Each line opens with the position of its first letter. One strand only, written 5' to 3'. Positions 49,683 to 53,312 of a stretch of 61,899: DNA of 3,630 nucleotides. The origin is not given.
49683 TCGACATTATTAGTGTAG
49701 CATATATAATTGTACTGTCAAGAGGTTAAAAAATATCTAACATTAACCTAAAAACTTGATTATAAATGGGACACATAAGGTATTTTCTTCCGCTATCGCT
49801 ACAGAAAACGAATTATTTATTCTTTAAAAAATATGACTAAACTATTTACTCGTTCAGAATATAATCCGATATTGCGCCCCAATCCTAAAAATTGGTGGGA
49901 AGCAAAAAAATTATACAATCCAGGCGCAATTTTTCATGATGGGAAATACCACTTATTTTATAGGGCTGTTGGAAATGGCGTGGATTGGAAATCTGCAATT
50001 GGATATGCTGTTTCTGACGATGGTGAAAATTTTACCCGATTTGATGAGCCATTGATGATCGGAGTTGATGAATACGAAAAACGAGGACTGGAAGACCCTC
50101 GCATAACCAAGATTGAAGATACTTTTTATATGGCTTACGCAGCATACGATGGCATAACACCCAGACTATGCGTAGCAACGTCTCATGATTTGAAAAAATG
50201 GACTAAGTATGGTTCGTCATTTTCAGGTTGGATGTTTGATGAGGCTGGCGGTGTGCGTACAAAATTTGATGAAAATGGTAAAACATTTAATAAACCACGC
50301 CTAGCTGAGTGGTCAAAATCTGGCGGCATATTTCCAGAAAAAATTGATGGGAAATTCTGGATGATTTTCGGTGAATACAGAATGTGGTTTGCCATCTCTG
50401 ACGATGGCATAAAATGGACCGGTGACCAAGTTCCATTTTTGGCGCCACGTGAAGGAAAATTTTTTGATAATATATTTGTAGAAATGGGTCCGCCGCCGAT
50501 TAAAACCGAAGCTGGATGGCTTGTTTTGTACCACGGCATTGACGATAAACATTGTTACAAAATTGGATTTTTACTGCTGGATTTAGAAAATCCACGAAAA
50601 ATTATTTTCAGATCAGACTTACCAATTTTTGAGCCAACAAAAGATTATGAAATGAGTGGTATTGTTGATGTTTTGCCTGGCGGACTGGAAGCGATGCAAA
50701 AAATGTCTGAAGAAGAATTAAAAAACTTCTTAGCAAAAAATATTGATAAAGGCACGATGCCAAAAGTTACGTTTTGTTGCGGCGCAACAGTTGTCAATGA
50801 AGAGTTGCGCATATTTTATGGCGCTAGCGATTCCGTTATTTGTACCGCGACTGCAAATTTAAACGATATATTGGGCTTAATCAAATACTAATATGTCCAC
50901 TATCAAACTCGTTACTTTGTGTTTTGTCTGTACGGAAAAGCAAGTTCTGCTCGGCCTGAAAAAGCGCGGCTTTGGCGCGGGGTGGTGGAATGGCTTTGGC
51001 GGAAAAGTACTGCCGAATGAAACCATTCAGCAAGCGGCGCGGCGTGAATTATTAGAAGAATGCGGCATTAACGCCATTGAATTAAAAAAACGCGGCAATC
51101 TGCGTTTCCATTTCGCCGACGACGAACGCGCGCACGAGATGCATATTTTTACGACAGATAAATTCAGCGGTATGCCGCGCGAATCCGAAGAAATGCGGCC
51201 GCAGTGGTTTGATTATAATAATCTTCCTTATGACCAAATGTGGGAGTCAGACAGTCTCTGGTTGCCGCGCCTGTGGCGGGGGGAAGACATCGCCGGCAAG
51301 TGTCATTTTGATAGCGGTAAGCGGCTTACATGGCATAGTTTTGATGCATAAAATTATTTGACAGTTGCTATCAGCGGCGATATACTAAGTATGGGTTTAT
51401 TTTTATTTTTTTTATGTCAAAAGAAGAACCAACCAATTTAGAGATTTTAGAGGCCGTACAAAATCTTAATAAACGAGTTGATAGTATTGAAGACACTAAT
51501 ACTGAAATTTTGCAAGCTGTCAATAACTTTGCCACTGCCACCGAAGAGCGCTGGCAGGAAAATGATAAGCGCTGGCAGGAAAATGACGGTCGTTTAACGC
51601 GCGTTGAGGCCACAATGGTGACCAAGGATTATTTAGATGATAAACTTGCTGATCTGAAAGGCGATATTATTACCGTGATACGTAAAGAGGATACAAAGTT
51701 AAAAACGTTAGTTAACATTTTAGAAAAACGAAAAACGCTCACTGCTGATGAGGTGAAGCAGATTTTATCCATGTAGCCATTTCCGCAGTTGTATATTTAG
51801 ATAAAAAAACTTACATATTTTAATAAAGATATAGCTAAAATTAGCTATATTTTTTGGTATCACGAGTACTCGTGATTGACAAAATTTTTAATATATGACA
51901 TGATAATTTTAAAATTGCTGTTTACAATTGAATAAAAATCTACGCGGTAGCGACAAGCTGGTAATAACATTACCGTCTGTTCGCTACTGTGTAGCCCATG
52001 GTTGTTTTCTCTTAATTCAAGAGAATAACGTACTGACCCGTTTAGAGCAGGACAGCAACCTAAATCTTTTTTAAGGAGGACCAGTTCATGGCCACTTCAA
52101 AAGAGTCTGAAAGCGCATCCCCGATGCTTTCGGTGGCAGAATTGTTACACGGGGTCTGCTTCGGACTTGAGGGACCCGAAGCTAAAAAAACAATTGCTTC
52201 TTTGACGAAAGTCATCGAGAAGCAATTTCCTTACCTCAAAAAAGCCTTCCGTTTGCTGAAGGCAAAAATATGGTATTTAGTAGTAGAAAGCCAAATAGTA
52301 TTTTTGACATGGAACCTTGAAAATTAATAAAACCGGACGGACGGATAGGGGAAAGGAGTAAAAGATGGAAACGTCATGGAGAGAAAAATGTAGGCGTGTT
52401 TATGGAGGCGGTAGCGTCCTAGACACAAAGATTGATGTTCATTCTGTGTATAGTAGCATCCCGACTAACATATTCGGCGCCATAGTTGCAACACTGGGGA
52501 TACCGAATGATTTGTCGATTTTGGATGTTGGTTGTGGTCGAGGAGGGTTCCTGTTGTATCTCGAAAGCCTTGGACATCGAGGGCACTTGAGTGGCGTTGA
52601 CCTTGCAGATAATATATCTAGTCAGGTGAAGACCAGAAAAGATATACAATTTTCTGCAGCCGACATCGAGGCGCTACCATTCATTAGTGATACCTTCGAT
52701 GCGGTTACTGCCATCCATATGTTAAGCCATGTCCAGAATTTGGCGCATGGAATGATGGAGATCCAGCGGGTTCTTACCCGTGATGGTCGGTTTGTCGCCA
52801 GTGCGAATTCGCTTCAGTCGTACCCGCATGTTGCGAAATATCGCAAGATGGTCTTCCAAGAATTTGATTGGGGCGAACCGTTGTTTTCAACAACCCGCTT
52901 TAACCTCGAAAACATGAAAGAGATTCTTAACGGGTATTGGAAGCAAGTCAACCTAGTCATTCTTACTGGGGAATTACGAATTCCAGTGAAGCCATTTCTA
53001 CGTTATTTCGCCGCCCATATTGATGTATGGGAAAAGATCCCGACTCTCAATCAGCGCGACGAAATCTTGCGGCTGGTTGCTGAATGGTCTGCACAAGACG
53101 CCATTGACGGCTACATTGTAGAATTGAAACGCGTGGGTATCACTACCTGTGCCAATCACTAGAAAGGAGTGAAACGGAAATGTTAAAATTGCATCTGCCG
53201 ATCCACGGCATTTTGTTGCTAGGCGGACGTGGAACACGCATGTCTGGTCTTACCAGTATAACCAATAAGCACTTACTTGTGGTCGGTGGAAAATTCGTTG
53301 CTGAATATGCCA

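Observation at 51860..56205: Candidate novel system: operator-controlled, SD-driven five-gene cassette (79-aa ORF, SAM methyltransferase, RmlA-like NTase, radical SAM enzyme, RmlB-like dehydratase)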

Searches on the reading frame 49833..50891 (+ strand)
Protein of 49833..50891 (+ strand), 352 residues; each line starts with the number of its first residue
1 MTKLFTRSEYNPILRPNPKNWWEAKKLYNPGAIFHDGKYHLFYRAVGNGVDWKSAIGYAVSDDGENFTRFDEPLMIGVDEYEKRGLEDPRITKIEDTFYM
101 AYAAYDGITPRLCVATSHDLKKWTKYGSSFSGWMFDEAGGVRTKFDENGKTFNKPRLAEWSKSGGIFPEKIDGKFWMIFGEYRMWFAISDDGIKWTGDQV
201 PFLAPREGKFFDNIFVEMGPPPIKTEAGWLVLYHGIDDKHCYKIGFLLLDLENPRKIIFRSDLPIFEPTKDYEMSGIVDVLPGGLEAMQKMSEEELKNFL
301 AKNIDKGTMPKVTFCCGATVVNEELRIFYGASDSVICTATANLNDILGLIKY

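Call 20: search_protein_families(library=pfam, proteins=[window:49833-50891:+], max_evalue=0.001)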
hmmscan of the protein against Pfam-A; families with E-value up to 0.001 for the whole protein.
window:49833-50891:+ (352 aa): 3 families
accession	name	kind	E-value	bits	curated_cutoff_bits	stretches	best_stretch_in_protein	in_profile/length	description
PF04041.19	Glyco_hydro_130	-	1.4e-56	192.2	26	2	24-278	32-277/320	beta-1,4-mannooligosaccharide phosphorylase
PF04616.20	Glyco_hydro_43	-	1.7e-08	34.6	32.2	0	87-131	11-54/288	Glycosyl hydrolases family 43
PF00251.26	Glyco_hydro_32N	-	4.7e-06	26.8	22.1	0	59-128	102-174/307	Glycosyl hydrolases family 32 N-terminal domain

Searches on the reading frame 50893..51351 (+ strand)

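Call 20: search_protein_families(library=pfam, proteins=[window:50893-51351:+], max_evalue=0.001)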
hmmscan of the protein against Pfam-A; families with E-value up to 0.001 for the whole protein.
window:50893-51351:+ (152 aa): 1 family
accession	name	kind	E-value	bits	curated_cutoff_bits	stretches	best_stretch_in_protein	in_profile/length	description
PF00293.34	NUDIX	-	1.8e-15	57.5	21.1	1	7-126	5-133/134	NUDIX domain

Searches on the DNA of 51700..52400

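Call 10: search_rna_families(source=window, start=51700, end=52400, threshold=evalue, max_evalue=10)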
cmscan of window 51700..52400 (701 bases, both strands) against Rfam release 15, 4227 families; matches with E-value up to 10: 7.
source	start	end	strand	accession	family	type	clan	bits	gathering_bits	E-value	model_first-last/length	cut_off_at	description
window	52237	52323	-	RF01401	rseX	Gene; sRNA;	-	27.9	50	0.28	1-94/94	no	rseX Hfq binding RNA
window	52158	52233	-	RF01467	rli36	Gene; sRNA;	-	23.7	50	0.15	1-84/84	no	Listeria sRNA rli36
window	51898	51992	+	RF02282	TtnuCD5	Gene; snRNA; snoRNA; CD-box;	-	19.1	70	6.7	1-77/77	no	Tetrahymena snoRNA TtnuCD5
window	52237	52299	-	RF02270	nse_sRNA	Gene;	-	17.3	75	3.6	1-73/73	no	Neisseria sigma-E sRNA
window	52243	52264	+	RF00462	IRES_APC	Cis-reg; IRES;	-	15.6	50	4.4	1-53/53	no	APC internal ribosome entry site (IRES)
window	52168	52294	+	RF02111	IS009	Gene;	-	14.4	117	0.62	1-199/199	no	IS009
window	51820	51848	-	RF02350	psRNA6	Gene; sRNA;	-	10.4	60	2.2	1-333/333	no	Nitrosomonas sRNA psRNA6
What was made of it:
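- On Known cis-regulatory RNA families (Rfam 15), for the leader: At E <= 10 over 51700-52400 the leader itself gave only one chance-level hit, a Tetrahymena snoRNA model at E 6.7; the other hits lie in or beside the 79-aa ORF (call 10).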

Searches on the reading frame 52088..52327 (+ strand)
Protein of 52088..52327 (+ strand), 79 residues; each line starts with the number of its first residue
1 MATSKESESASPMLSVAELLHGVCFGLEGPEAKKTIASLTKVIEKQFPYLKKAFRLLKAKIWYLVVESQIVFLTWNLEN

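Call 4: search_protein_families(library=pfam, proteins=[window:52088-52327:+], max_evalue=0.01)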
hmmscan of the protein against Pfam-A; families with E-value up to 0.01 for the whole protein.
window:52088-52327:+ (79 aa): 0 families

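Call 5: search_protein_families(library=ncbifam, proteins=[window:52088-52327:+], max_evalue=0.01)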
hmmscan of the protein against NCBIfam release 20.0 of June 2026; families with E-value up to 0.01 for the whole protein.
window:52088-52327:+ (79 aa): 0 families

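Call 21: search_protein_families(library=padloc, proteins=[window:52088-52327:+], max_evalue=0.01)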
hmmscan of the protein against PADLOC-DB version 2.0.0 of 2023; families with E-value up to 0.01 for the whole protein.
window:52088-52327:+ (79 aa): 0 families

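Call 30: find_homologous_proteins(query=window:52088-52327:+, max_evalue=10)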
Query window:52088-52327:+ (79 aa): 1 proteins with E <= 10 among 3 candidates.
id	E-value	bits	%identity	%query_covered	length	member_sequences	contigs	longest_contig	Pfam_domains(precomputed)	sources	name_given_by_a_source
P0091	1.3e-43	164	100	100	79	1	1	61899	-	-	-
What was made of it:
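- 52088..52327 (+): The 79-aa ORF. It is the N-terminal domain of about 60 aa of a native protein family plus an 18-aa unrelated tail, so it is a truncated or stand-alone 'head' and not a cassette gene. The word-indexed search found only the ORF itself (call 30).
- Tried and rejected: The word-indexed homology search found only the ORF itself (call 30).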

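Call 86: search_protein_representatives(protein=window:52088-52327:+)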
Query: 79 residues. Proteins with E-value up to 0.001 (for the whole library): 3; up to 1e-10: 1; up to 1e-30: 1. The best 3 are listed.
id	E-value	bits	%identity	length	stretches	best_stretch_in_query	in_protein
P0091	4.3e-44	163.5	100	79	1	1-79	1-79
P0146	4.6e-07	46.1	59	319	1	1-59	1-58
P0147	1.8e-04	37.9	53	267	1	4-61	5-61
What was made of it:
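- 52088..52327 (+): A full HMMER scan of 1.84 billion proteins found P0146 (319 aa, 59% identity over residues 1-59) and P0147 (267 aa, 53% over residues 4-61) (call 86).
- Tried and rejected: Only the exhaustive HMMER scan revealed its relatives (call 86).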

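Call 88: find_encoding_contigs(protein=P0146, flank=8000, max_places=2)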
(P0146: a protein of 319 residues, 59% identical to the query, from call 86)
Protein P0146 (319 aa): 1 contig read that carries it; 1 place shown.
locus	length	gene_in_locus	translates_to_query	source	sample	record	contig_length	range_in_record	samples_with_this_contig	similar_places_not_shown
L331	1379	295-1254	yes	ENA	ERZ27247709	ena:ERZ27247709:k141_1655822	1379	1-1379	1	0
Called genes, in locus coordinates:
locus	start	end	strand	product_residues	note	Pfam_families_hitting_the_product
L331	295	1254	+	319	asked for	-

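Call 89: find_encoding_contigs(protein=P0147, flank=8000, max_places=2)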
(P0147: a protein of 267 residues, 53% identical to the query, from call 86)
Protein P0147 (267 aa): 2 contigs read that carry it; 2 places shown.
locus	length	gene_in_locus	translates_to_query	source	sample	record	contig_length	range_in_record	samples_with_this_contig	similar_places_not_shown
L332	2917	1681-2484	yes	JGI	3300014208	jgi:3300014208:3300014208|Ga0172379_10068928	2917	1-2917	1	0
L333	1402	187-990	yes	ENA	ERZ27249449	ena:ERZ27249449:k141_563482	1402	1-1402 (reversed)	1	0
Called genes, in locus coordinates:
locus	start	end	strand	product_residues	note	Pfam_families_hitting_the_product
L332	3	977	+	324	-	?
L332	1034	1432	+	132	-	-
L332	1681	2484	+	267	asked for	-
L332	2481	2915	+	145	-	?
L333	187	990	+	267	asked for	-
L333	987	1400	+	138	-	?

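Call 105: search_protein_families(library=pfam, proteins=[P0146, P0147, L332:2481-2915:+], max_evalue=0.01)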
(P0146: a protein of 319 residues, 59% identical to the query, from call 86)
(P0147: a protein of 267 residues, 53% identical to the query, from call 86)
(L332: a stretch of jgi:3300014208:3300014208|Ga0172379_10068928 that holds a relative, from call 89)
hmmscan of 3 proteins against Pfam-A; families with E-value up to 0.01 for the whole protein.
P0146 (319 aa): 0 families

P0147 (267 aa): 0 families

L332:2481-2915:+ (145 aa): 0 families

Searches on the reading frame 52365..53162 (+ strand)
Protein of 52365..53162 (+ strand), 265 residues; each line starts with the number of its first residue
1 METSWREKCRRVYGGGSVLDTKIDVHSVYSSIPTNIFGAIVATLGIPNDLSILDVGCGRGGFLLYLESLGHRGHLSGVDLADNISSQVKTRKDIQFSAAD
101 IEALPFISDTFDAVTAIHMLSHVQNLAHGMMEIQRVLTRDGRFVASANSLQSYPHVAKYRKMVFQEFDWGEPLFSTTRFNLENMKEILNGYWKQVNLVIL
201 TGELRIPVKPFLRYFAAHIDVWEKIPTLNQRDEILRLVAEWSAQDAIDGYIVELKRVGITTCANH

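Call 4: search_protein_families(library=pfam, proteins=[window:52365-53162:+], max_evalue=0.01)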
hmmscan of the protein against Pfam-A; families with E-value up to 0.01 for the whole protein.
window:52365-53162:+ (265 aa): 11 families
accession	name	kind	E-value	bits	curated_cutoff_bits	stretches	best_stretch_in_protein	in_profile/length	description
PF08241.18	Methyltransf_11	-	1.7e-18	67.5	21.2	1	53-144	1-94/95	Methyltransferase domain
PF13649.12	Methyltransf_25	-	4e-16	59.9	27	1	52-141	1-97/97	Methyltransferase domain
PF13847.12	Methyltransf_31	-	1.2e-13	51.5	27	1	49-154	4-119/145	Methyltransferase domain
PF13489.12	Methyltransf_23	-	2.6e-12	47.2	27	1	46-147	20-118/164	Methyltransferase domain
PF08242.18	Methyltransf_12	-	1.6e-10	42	30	1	53-143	1-98/98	Methyltransferase domain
PF01209.24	Ubie_methyltran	-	4.5e-09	36.4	20.1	1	49-153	48-159/233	ubiE/COQ5 methyltransferase family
PF01728.25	FtsJ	-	0.00029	21.3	24.1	1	47-112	20-86/181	FtsJ-like methyltransferase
PF02353.26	CMAS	-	0.002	17.9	27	1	43-147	57-166/273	Mycolic acid cyclopropane synthetase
PF03141.22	Methyltransf_29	-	0.0041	16.2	23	1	52-151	121-223/506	Putative S-adenosyl-L-methionine-dependent methyltransferase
PF03291.22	mRNA_G-N7_MeTrfase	-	0.0049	16.4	26.6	1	48-93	61-106/315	mRNA (guanine-N(7))-methyltransferase domain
PF07021.18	MetW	-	0.0051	16.9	21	0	46-136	11-101/193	Methionine biosynthesis protein MetW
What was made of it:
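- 52365..53162 (+): Class I SAM-dependent methyltransferase, 265 aa. Methyltransf_11, E 1.7e-18 (call 4).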

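Call 5: search_protein_families(library=ncbifam, proteins=[window:52365-53162:+], max_evalue=0.01)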
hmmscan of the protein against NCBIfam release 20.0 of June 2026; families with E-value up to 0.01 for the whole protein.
window:52365-53162:+ (265 aa): 33 families (the best 25 are shown)
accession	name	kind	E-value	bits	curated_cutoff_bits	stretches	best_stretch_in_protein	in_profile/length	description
NF045667.1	MTase_DVU1556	equivalog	5.6e-15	55.4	155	1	40-146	14-120/213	DVU_1556 family methyltransferase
TIGR01934.1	MenG_MenH_UbiE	subfamily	2.8e-12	46.4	158.35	1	41-162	32-158/223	ubiquinone/menaquinone biosynthesis methyltransferase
NF001244.0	PRK00216.1-5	equivalog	1.4e-11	44.2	216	1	47-145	47-153/236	bifunctional demethylmenaquinone methyltransferase/2-methoxy-6-polyprenyl-1,4-benzoquinol methylase UbiE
TIGR02072.1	BioC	equivalog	2.3e-11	44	184.95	1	48-159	34-146/244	malonyl-ACP O-methyltransferase BioC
NF001243.0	PRK00216.1-4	equivalog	4.9e-11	42.4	235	1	44-175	43-178/237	demethylmenaquinone methyltransferase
NF052510.1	methyltran_MpqE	exception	3.3e-10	39.7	335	1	47-147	45-153/234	methyl-plastoquinone biosynthesis methyltransferase MpqE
TIGR02752.1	MenG_heptapren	equivalog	6.4e-10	38.9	419.85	1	49-175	46-176/231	demethylmenaquinone methyltransferase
NF045825.1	FAmtase_mtf2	equivalog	1.1e-09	37.9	400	1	51-146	61-159/248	fatty-acid O-methyltransferase Mtf2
NF047649.1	MTase_UXPK_star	exception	1.2e-09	37.6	460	1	51-146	80-182/283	methyltransferase/UXPK-star double selenoprotein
NF040539.1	AST_met_ArsM_2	exception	1.8e-09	37.8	240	1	48-146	56-164/262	putative arsinothricin biosynthesis methyltransferase ArsM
TIGR01983.1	UbiG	equivalog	4e-09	36.1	102.95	1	48-146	49-152/228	bifunctional 2-polyprenyl-6-hydroxyphenol methylase/3-demethylubiquinol 3-O-methyltransferase UbiG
NF001241.0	PRK00216.1-2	equivalog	9.9e-09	35.2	327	1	43-157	46-159/231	demethylmenaquinone methyltransferase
NF007610.0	PRK10258.1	equivalog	3e-08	33.3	342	1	42-156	36-149/251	malonyl-ACP O-methyltransferase BioC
NF045823.1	PthPhpthDimycoMt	equivalog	3e-08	33.1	300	1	51-145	69-166/256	phthiotriol/phenolphthiotriol dimycocerosates methyltransferase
NF041536.1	ArsM_DUF2284_UU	exception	7.2e-08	31.2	575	1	46-146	74-181/459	arsenite methyltransferase/DUF2284 domain selenoprotein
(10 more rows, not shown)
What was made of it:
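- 52365..53162 (+): It is below every NCBIfam cut-off (call 5).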

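Call 21: search_protein_families(library=padloc, proteins=[window:52365-53162:+], max_evalue=0.01)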
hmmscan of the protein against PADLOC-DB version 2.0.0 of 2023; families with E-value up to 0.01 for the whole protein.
window:52365-53162:+ (265 aa): 2 families
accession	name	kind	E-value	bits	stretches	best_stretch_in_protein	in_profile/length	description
PDLC04134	mad2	-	1.7e-14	51.5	1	32-205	275-430/492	mads_2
PDLC03030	MTase_I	-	0.00074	16.1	1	32-65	334-367/670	Type I methyltransferase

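Call 50: search_solved_structures(query=window:52365-53162:+, max_evalue=0.001)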
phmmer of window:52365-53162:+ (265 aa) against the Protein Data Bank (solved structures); distinct sequences matched with E-value up to 0.001: 26.
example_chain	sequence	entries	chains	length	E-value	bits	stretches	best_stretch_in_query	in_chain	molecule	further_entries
3l8d_A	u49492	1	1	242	7.6e-09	38.8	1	48-145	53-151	Methyltransferase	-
1xxl_A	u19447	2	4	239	4.2e-08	36.4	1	38-145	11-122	YcgJ protein | ycgJ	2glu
1ve3_A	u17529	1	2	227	1.8e-07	34.3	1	51-153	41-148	hypothetical protein PH0226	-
6uak_A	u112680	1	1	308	1.8e-07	34.2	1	42-155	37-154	SAM dependent methyltransferase LahSB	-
2avn_A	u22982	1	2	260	2.2e-07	34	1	46-153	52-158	ubiquinone/menaquinone biosynthesis methyltransferase-related protein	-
6uv6_A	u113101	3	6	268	1.4e-06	31.4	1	36-152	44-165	D-glucose O-methyltransferase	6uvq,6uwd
3bus_A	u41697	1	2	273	7.3e-06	29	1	38-152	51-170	Methyltransferase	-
3bkw_A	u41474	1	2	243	1.9e-05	27.6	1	42-147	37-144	S-adenosylmethionine dependent methyltransferase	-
8zc8_A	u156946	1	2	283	2.7e-05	27.2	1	48-146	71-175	MitM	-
21zq_A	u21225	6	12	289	2.8e-05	27.1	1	48-146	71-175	MitM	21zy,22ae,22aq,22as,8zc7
6f5z_A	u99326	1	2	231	3.8e-05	26.6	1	45-163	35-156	24-sterol C-methyltransferase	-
4mwz_A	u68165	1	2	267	6.1e-05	26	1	42-131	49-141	Phosphoethanolamine N-methyltransferase, putative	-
4iv0_A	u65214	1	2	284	7.2e-05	25.7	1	42-130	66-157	Phosphoethanolamine N-methyltransferase, putative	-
3ege_A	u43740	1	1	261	9.1e-05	25.4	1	34-148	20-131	Putative methyltransferase from antibiotic biosynthesis pathway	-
7qcb_A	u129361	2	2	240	0.00018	24.5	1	43-145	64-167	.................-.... 27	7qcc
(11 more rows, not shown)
